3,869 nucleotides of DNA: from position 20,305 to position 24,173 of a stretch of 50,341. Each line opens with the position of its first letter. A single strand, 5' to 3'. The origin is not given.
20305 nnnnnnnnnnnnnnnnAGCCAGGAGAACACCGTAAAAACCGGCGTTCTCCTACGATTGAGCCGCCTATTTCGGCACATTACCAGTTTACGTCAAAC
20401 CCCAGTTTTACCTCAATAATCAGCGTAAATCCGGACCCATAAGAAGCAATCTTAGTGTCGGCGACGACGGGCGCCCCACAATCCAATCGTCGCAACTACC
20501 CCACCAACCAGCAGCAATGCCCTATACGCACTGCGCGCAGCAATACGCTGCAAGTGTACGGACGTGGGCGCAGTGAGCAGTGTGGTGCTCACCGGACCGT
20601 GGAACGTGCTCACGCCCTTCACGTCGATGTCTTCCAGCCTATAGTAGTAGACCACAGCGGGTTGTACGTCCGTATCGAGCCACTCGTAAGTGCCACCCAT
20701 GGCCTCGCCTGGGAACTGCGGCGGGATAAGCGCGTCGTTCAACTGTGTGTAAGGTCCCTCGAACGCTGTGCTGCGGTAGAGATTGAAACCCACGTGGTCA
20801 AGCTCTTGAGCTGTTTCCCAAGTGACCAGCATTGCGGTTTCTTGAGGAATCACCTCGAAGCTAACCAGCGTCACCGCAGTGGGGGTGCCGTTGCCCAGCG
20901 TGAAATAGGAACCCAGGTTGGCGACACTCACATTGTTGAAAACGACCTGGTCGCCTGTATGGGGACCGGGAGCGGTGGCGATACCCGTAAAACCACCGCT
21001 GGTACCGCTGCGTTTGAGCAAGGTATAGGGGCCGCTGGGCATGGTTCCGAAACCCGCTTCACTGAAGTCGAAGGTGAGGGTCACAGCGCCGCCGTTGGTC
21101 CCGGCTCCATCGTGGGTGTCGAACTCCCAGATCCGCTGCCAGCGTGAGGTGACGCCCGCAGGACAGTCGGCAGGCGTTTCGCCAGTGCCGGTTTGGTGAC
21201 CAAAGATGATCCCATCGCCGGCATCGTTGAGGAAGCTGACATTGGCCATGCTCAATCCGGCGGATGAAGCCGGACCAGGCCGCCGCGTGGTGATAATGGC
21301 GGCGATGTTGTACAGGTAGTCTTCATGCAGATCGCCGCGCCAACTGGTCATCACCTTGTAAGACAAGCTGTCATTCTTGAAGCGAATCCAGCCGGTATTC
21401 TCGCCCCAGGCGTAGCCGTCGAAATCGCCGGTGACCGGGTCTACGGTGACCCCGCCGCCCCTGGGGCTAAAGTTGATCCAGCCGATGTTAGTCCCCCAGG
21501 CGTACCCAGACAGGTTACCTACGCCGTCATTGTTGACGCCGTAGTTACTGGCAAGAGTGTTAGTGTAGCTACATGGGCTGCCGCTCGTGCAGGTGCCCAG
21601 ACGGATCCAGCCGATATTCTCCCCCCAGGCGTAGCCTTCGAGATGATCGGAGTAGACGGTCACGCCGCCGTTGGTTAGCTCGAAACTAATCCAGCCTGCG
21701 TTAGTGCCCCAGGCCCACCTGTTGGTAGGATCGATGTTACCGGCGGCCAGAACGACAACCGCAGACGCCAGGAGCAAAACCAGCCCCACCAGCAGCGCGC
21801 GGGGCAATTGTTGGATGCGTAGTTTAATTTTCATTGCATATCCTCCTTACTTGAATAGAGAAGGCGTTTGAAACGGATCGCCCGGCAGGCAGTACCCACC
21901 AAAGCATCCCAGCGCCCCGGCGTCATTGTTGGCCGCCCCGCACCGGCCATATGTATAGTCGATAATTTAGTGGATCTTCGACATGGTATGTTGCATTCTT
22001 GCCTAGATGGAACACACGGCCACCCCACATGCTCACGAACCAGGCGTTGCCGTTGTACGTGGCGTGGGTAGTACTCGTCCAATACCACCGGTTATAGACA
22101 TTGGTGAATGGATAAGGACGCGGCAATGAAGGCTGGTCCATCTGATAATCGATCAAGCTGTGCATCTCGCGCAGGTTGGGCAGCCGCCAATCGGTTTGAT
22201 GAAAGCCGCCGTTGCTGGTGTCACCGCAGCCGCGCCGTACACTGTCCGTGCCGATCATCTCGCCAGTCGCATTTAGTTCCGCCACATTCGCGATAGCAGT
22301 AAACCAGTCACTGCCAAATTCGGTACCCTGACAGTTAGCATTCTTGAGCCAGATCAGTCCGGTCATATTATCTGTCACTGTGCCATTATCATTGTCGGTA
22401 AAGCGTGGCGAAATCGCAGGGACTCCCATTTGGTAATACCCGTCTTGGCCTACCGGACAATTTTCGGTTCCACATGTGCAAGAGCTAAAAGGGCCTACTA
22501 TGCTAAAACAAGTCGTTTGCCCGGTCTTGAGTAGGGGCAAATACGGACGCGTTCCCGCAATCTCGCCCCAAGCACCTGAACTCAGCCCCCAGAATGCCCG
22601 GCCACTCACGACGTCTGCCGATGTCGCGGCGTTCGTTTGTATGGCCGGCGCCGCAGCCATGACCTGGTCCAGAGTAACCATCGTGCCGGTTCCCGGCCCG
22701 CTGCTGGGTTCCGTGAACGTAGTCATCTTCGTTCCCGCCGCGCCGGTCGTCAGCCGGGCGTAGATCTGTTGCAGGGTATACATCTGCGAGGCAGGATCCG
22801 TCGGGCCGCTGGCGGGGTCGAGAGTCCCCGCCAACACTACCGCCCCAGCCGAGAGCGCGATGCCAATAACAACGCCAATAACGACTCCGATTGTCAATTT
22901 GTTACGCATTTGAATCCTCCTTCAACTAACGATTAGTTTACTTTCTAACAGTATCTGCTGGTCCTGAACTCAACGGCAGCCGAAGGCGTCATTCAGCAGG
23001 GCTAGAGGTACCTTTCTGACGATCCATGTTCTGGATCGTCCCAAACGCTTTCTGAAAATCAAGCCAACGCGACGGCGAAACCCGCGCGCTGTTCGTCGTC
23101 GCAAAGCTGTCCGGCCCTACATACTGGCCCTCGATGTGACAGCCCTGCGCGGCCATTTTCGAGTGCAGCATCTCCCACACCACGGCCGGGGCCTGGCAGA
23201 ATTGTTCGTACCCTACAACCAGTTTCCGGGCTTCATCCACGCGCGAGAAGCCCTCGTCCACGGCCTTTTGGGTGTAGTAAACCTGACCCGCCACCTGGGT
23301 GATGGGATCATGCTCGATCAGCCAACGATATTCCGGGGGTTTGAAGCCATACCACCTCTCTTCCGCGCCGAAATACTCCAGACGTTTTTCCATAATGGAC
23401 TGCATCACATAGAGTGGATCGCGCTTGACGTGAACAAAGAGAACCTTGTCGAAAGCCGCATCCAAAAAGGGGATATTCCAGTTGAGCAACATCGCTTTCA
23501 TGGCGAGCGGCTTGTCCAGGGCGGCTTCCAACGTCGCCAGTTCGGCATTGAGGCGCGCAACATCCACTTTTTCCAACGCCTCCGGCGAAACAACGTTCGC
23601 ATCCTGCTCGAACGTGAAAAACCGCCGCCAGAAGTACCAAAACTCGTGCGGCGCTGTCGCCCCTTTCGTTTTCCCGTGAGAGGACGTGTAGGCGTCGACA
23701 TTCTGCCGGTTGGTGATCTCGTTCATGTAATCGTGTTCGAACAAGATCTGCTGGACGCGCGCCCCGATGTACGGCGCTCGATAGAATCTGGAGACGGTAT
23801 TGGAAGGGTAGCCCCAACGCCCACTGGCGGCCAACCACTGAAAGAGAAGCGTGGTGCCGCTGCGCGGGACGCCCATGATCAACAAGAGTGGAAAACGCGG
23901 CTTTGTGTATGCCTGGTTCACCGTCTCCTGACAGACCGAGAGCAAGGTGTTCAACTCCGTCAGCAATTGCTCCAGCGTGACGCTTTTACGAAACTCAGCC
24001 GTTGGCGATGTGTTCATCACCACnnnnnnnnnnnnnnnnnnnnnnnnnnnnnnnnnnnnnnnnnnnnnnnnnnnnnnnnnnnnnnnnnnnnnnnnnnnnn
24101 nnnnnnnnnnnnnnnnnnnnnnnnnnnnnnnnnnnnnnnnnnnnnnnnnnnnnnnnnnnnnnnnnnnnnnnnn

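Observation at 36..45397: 45-kb single-strand glycan plus surface-protein supercluster resembling exosortase-A / S-layer-glycan loci but lacking any exosortase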

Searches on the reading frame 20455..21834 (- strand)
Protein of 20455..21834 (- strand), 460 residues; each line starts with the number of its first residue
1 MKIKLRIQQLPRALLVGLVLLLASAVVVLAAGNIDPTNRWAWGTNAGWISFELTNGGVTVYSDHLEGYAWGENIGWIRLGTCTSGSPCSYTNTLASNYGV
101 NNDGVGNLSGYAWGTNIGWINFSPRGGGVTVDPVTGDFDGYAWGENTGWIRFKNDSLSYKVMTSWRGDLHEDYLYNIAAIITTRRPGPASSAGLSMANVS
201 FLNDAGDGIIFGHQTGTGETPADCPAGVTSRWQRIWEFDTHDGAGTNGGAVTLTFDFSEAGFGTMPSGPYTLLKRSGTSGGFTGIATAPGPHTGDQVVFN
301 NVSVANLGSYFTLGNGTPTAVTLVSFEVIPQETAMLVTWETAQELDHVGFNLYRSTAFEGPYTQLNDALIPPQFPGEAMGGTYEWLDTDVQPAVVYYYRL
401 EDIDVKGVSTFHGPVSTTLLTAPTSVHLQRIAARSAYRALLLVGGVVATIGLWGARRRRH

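Call 6: search_protein_families(library=ncbifam, proteins=[window:20455-21834:-], max_evalue=0.001)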
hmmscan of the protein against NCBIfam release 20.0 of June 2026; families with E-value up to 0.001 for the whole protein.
window:20455-21834:- (460 aa): 0 families

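Call 9: search_protein_families(library=pfam, proteins=[window:20455-21834:-], max_evalue=0.01)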
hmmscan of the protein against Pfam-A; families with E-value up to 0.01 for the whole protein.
window:20455-21834:- (460 aa): 0 families

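Call 25: find_homologous_proteins(query=window:20455-21834:-, max_evalue=0.001)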
Query window:20455-21834:- (460 aa): 1729 proteins with E <= 0.001 among 8000 candidates; the best 120 are listed.
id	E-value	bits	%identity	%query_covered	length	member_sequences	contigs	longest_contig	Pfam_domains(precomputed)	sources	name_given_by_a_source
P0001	2.3e-287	971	92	100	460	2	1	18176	-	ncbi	-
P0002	3.3e-263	892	85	100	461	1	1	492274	-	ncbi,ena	-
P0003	9.6e-252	854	81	100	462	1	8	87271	-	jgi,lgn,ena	jgi:hypothetical protein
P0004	1.4e-192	659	73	76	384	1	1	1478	-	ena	-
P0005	1.2e-169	583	64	88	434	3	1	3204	-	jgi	jgi:hypothetical protein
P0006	4.3e-163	562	58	63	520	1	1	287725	-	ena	-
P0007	1.5e-154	533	56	65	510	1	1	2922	-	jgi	jgi:hypothetical protein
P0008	1.4e-153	530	55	67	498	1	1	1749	-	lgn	-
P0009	6.7e-152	525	56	64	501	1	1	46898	-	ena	-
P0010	5.5e-150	518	56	65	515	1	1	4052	-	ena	-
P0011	4.2e-148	512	56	64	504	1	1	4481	PF26628.1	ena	-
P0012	5.3e-146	505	70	36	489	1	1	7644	PF22352.3,PF18911.7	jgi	jgi:uncharacterized membrane protein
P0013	7.8e-141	488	68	71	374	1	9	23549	PF26628.1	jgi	jgi:hypothetical protein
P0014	2.1e-139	483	56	93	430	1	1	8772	PF26628.1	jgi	-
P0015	3.0e-131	457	69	36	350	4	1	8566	-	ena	-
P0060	2.2e-96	342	57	71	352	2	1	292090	PF26628.1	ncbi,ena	-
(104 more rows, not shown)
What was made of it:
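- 18136..22909 (-): g14-g17, two tandem copies of a two-gene cassette. Each copy has an Lcl_C/DUF1566 protein (g15, g17) and a GYAW-repeat anchored protein (g14, g16). At least 1729 homologues of g16 (call 25).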

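Call 26: find_encoding_contigs(protein=P0002, flank=10000, max_places=3)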
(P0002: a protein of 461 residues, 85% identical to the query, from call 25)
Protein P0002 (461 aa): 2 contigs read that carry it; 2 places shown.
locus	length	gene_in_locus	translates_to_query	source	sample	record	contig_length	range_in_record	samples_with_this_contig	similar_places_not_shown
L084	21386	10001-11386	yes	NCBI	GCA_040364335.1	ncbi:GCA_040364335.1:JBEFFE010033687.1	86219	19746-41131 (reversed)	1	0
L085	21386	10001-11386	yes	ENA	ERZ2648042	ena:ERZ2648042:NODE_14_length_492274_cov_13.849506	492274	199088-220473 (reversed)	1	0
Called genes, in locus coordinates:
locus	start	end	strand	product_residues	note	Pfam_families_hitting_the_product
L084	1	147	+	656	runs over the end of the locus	PF13522:GATase_6, PF13537:GATase_7, PF00733:Asn_synthase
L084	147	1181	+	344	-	-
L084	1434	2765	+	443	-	-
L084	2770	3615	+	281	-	PF01061:ABC2_membrane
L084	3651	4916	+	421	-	PF00005:ABC_tran, PF13304:AAA_21 (faint)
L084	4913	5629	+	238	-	PF08889:WbqC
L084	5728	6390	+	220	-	PF25084:LbH_EIF2B (weak), PF25087:GMPPB_C, PF00132:Hexapep (faint)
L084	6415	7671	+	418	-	PF01041:DegT_DnrJ_EryC1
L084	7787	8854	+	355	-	PF13469:Sulfotransfer_3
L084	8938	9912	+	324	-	PF07603:Lcl_C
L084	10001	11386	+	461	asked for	-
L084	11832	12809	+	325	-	PF07603:Lcl_C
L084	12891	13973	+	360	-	-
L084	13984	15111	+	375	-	PF00535:Glycos_transf_2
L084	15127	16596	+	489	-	PF13088:BNR_2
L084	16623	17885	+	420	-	PF00535:Glycos_transf_2, PF10111:Glyco_tranf_2_2, PF13641:Glyco_tranf_2_3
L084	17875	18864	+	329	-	PF01522:Polysacc_deac_1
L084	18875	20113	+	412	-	PF13439:Glyco_transf_4, PF20706:GT4-conflict, PF00534:Glycos_transf_1, PF13692:Glyco_trans_1_4, PF13524:Glyco_trans_1_2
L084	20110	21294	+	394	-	PF13439:Glyco_transf_4, PF13579:Glyco_trans_4_4 (weak), PF20706:GT4-conflict (weak), PF00534:Glycos_transf_1, PF13692:Glyco_trans_1_4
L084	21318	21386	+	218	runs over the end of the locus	PF00132:Hexapep, PF14602:Hexapep_2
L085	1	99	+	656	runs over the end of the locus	PF13522:GATase_6, PF13537:GATase_7, PF00733:Asn_synthase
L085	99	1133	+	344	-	-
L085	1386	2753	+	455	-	-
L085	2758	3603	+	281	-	PF01061:ABC2_membrane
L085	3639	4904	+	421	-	PF00005:ABC_tran, PF13304:AAA_21 (faint)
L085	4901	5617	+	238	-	PF08889:WbqC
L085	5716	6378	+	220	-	PF25084:LbH_EIF2B (weak), PF25087:GMPPB_C, PF00132:Hexapep (faint)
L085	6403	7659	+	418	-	PF01041:DegT_DnrJ_EryC1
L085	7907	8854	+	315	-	PF13469:Sulfotransfer_3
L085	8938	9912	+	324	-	PF07603:Lcl_C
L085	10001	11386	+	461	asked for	-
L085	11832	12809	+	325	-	PF07603:Lcl_C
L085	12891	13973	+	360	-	-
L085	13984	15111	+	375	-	PF00535:Glycos_transf_2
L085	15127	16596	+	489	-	PF13088:BNR_2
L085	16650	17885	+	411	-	PF00535:Glycos_transf_2, PF10111:Glyco_tranf_2_2, PF13641:Glyco_tranf_2_3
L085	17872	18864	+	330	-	PF01522:Polysacc_deac_1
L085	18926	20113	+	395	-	PF13439:Glyco_transf_4, PF20706:GT4-conflict, PF00534:Glycos_transf_1, PF13692:Glyco_trans_1_4, PF13524:Glyco_trans_1_2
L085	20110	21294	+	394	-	PF13439:Glyco_transf_4, PF13579:Glyco_trans_4_4 (weak), PF20706:GT4-conflict (weak), PF00534:Glycos_transf_1, PF13692:Glyco_trans_1_4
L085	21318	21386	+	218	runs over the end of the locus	PF00132:Hexapep, PF14602:Hexapep_2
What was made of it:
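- L084 and L085 swap g22 and g21 for a WbqC gene (call 26).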

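Call 27: find_encoding_contigs(protein=P0003, flank=10000, max_places=3)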
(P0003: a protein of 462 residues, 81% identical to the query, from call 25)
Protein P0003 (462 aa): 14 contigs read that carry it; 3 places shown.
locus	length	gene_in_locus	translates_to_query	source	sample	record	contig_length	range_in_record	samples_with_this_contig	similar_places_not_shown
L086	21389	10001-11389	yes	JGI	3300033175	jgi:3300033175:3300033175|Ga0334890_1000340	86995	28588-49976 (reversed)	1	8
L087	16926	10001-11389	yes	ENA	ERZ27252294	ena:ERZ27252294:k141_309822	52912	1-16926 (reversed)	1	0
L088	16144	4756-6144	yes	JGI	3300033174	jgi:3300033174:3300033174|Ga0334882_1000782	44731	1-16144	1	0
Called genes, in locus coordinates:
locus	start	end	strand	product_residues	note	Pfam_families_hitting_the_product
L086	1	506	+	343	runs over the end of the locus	-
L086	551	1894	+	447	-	PF04015:DUF362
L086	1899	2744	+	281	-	PF01061:ABC2_membrane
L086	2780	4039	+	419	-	PF00005:ABC_tran, PF13304:AAA_21 (faint)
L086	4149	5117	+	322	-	PF13480:Acetyltransf_6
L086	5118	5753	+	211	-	PF08241:Methyltransf_11 (weak), PF08242:Methyltransf_12, PF13649:Methyltransf_25 (weak)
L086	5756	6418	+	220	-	PF14602:Hexapep_2 (faint), PF00132:Hexapep (weak), PF25087:GMPPB_C (weak)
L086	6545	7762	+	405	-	PF01041:DegT_DnrJ_EryC1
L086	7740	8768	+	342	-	PF13469:Sulfotransfer_3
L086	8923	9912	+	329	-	PF07603:Lcl_C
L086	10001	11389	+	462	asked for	-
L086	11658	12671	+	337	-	PF07603:Lcl_C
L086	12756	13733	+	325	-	PF07603:Lcl_C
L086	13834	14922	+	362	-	-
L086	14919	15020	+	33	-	-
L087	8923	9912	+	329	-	PF07603:Lcl_C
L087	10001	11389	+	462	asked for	-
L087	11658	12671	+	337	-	PF07603:Lcl_C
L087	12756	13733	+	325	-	PF07603:Lcl_C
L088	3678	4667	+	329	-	PF07603:Lcl_C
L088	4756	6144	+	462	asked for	-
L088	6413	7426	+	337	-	PF07603:Lcl_C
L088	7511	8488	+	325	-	PF07603:Lcl_C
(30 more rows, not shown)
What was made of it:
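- Genus-level relatives keep the full order (calls 26, 27).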

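Call 28: find_encoding_contigs(protein=P0006, flank=10000, max_places=2)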
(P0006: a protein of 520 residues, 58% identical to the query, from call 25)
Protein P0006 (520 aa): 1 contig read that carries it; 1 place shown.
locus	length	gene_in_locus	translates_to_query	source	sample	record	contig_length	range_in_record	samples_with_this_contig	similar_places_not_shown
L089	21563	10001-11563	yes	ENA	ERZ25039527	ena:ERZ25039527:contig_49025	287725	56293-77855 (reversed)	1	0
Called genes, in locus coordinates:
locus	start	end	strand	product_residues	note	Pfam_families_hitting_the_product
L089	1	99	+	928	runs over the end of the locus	PF01411:tRNA-synt_2c, PF07973:tRNA_SAD, PF02272:DHHA1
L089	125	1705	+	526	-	PF04865:Baseplate_J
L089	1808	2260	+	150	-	PF03652:RuvX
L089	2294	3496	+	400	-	PF02618:YceG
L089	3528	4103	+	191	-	PF13458:Peripla_BP_6, PF01094:ANF_receptor (weak)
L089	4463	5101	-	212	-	-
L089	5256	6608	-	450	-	PF02885:Glycos_trans_3N, PF00591:Glycos_transf_3, PF07831:PYNP_C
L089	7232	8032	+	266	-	PF07603:Lcl_C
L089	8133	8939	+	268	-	PF07603:Lcl_C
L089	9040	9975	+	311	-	PF07603:Lcl_C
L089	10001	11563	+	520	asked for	-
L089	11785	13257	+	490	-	PF00890:FAD_binding_2 (faint), PF01134:GIDA, PF01262:AlaDh_PNT_C (weak), PF01266:DAO (weak), PF07992:Pyr_redox_2 (faint), PF01134:GIDA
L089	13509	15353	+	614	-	PF01476:LysM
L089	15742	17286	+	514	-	PF13620:CarboxypepD_reg (faint), PF17210:SdrD_B (faint), PF17802:SpaA (weak), PF01476:LysM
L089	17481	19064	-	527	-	PF00919:UPF0004, PF04055:Radical_SAM, PF01938:TRAM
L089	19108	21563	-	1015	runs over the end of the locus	PF00005:ABC_tran (faint), PF02463:SMC_N (faint), PF03193:RsgA_GTPase (faint), PF13191:AAA_16 (faint), PF13555:AAA_29 (faint), PF20703:nSTAND1 (faint), PF17760:UvrA_inter, PF17755:UvrA_DNA-bind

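Call 29: find_encoding_contigs(protein=P0060, flank=10000, max_places=2)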
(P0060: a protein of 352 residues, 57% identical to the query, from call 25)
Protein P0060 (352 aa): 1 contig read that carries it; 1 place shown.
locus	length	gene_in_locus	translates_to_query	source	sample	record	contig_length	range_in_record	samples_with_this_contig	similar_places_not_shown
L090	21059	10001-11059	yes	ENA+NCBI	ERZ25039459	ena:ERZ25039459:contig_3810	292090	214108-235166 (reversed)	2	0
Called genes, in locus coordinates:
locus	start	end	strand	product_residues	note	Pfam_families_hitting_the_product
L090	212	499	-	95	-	-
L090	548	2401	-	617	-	PF05448:AXE1 (faint), PF02129:Peptidase_S15, PF12697:Abhydrolase_6 (faint)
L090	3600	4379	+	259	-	-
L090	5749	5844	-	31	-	-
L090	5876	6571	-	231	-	-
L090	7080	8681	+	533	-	PF18887:MBG_3, PF16640:Big_3_5 (weak)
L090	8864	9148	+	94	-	-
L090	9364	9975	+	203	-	PF07603:Lcl_C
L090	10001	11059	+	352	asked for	PF26628:DUF8202 (faint)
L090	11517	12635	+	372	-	-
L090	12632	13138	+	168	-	PF07603:Lcl_C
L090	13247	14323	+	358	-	PF26628:DUF8202 (faint)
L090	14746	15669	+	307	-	PF07603:Lcl_C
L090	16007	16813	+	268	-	-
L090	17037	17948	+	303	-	PF00005:ABC_tran, PF13304:AAA_21, PF27102:NodI_C (weak)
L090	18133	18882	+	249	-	PF01061:ABC2_membrane, PF12698:ABC2_membrane_3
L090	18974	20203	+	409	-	PF07730:HisKA_3, PF13581:HATPase_c_2, PF02518:HATPase_c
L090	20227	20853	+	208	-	PF00072:Response_reg, PF00196:GerE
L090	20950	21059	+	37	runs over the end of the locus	-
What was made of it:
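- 18136..22909 (-): The same cassette occurs outside glycan loci in L089 and L090 (calls 28, 29).
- The Lcl_C/GYAW cassette stands alone in L089 and L090 (calls 28, 29). The Lcl_C/GYAW cassette occurs without any glycan genes (calls 28, 29).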

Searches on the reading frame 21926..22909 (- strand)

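Call 6: search_protein_families(library=ncbifam, proteins=[window:21926-22909:-], max_evalue=0.001)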
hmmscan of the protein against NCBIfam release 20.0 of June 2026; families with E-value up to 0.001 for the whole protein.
window:21926-22909:- (328 aa): 1 family
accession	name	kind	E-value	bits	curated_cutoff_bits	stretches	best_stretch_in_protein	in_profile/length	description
NF047850.1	Lsa25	exception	9.8e-05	22.3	260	0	169-194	30-55/207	surface adhesin Lsa25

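Call 9: search_protein_families(library=pfam, proteins=[window:21926-22909:-], max_evalue=0.01)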
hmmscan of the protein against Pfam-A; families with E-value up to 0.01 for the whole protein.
window:21926-22909:- (328 aa): 1 family
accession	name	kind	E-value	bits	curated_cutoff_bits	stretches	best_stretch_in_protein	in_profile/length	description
PF07603.17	Lcl_C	-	2.7e-23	82.9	34.9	1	176-310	1-113/117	Lcl C-terminal domain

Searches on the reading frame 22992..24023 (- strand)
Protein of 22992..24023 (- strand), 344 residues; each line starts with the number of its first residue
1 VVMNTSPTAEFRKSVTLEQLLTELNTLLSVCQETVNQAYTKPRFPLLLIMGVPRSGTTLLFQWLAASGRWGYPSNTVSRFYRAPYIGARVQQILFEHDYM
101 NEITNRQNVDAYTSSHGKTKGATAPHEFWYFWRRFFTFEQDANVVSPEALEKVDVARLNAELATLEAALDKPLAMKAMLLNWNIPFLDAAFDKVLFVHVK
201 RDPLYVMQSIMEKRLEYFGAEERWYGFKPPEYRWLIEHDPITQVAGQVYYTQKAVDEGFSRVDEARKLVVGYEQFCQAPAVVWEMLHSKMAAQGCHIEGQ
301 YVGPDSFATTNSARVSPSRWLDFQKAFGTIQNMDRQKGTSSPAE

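Call 6: search_protein_families(library=ncbifam, proteins=[window:22992-24023:-], max_evalue=0.001)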
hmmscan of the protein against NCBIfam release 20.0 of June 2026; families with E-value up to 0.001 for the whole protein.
window:22992-24023:- (344 aa): 0 families

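Call 9: search_protein_families(library=pfam, proteins=[window:22992-24023:-], max_evalue=0.01)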
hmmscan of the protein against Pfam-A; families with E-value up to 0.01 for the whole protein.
window:22992-24023:- (344 aa): 2 families
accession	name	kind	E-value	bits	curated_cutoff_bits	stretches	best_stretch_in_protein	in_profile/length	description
PF13469.12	Sulfotransfer_3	-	1.8e-12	48.4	27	1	45-280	1-200/216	Sulfotransferase family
PF09037.16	Sulphotransf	-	0.00079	19.4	22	1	48-93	3-44/244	Stf0 sulphotransferase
